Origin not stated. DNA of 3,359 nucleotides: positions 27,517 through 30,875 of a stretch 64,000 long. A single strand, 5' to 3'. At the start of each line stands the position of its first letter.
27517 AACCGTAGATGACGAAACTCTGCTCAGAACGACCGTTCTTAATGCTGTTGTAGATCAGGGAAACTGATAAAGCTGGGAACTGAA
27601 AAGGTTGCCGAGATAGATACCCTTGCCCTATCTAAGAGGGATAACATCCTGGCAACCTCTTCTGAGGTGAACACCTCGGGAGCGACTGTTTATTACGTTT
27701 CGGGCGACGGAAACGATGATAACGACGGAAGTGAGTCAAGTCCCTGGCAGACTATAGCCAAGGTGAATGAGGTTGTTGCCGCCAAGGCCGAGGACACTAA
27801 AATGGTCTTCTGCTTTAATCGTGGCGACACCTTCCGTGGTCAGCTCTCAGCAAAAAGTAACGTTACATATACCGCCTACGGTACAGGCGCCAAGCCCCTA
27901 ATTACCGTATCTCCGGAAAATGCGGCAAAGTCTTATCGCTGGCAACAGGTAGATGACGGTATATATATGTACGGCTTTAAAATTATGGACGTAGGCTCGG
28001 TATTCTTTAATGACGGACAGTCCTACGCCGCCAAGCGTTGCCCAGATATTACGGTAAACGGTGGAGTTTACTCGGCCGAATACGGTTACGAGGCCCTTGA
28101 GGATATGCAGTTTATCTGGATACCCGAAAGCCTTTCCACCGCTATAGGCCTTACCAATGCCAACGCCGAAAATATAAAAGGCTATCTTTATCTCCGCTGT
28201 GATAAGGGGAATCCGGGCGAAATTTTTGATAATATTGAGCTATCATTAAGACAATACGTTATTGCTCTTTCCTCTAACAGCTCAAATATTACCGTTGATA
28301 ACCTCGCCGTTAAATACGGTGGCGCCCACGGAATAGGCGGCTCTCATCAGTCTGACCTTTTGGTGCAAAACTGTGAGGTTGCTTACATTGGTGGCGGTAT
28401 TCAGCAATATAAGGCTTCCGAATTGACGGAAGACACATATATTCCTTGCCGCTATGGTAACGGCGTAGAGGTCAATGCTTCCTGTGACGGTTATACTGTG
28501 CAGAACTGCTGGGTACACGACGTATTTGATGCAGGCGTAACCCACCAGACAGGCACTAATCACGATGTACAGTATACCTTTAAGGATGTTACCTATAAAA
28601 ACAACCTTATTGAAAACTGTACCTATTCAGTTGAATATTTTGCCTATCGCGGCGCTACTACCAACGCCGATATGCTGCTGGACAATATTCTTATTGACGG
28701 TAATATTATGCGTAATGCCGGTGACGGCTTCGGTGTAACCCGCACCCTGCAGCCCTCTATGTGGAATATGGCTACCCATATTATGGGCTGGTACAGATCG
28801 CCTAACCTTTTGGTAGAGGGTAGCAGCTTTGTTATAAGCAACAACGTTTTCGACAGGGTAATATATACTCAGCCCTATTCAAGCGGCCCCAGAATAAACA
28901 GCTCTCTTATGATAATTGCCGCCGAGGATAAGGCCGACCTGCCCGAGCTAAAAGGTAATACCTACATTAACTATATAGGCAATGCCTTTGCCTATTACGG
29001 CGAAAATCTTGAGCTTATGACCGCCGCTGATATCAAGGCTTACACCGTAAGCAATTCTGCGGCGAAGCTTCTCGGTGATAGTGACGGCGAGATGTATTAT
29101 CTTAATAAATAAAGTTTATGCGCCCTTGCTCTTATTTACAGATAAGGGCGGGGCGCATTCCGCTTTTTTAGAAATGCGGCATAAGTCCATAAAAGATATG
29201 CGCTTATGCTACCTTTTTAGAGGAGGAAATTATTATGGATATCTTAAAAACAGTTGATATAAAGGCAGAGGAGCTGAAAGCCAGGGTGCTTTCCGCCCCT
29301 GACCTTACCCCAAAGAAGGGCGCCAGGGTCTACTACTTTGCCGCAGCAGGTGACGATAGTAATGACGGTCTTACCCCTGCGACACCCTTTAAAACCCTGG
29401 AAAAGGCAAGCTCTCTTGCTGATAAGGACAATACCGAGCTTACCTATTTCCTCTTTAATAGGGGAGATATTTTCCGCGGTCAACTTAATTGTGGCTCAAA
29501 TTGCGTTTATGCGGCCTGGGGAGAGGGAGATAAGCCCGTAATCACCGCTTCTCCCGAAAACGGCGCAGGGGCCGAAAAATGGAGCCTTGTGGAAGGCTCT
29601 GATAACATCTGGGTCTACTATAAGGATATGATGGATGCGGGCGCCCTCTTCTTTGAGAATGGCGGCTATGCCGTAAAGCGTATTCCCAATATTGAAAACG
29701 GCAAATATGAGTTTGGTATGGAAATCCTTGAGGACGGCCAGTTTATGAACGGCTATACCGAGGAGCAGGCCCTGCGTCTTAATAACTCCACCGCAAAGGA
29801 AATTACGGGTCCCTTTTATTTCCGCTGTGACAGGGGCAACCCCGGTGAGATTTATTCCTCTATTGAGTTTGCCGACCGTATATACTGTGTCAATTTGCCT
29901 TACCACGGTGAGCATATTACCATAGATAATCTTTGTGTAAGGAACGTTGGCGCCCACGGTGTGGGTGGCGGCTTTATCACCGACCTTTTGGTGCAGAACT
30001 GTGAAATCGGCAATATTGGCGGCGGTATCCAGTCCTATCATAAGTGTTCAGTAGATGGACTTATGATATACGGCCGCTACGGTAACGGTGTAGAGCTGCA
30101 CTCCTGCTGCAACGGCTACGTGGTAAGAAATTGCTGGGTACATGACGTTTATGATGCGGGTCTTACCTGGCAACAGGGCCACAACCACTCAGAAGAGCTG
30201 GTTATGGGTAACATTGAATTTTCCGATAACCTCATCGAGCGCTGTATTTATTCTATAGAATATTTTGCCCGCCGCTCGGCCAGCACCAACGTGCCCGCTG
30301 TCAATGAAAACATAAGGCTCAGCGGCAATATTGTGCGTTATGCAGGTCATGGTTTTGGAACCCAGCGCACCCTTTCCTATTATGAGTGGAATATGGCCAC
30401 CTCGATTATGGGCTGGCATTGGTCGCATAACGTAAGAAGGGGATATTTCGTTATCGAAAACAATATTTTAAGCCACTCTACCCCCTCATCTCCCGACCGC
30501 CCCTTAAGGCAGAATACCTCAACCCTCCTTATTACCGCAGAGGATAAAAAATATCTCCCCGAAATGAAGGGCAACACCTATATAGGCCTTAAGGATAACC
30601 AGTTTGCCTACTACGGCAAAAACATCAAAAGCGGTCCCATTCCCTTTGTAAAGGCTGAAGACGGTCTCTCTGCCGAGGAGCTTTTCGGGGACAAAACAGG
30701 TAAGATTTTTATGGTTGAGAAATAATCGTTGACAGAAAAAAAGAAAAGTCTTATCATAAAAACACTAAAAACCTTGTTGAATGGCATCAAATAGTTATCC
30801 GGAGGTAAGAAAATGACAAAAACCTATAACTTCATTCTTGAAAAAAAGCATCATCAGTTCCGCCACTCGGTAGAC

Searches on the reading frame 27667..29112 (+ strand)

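Call 6: search_protein_families(library=pfam, proteins=[window:27667-29112:+], max_evalue=0.01)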
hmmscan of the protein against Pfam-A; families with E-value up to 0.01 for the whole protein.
window:27667-29112:+ (481 aa): 1 family
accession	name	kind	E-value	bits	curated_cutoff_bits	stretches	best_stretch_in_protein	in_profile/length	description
PF13229.12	Beta_helix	-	4.2e-07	30.2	25.9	1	187-297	36-149/158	Right handed beta helix region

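Call 7: search_protein_families(library=ncbifam, proteins=[window:27667-29112:+], max_evalue=0.01)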
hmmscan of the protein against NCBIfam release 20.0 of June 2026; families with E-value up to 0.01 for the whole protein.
window:27667-29112:+ (481 aa): 1 family
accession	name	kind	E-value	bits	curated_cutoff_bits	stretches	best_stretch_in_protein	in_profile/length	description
NF041899.1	pec_ly_PelN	equivalog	0.00015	20.7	740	1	4-39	23-58/437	pectate lyase PelN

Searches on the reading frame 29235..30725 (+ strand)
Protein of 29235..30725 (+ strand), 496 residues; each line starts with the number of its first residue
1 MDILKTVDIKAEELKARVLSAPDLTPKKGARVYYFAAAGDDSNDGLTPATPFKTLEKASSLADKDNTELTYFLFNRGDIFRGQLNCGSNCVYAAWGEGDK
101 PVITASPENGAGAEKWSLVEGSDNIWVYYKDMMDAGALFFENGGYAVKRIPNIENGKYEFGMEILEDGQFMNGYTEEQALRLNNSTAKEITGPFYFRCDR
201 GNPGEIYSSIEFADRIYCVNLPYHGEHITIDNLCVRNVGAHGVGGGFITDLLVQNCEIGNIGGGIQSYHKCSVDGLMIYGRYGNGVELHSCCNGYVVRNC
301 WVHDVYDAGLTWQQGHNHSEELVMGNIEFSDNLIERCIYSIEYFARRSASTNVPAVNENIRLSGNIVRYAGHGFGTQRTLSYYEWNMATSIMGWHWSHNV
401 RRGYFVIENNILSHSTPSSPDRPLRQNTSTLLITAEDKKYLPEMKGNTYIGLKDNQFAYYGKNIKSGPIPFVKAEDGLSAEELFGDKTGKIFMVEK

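Call 6: search_protein_families(library=pfam, proteins=[window:29235-30725:+], max_evalue=0.01)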
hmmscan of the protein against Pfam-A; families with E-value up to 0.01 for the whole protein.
window:29235-30725:+ (496 aa): 1 family
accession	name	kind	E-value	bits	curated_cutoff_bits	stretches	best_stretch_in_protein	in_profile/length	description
PF13229.12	Beta_helix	-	6.3e-05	23.1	25.9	1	224-348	30-149/158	Right handed beta helix region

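Call 7: search_protein_families(library=ncbifam, proteins=[window:29235-30725:+], max_evalue=0.01)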
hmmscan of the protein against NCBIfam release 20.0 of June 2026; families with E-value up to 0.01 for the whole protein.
window:29235-30725:+ (496 aa): 0 families
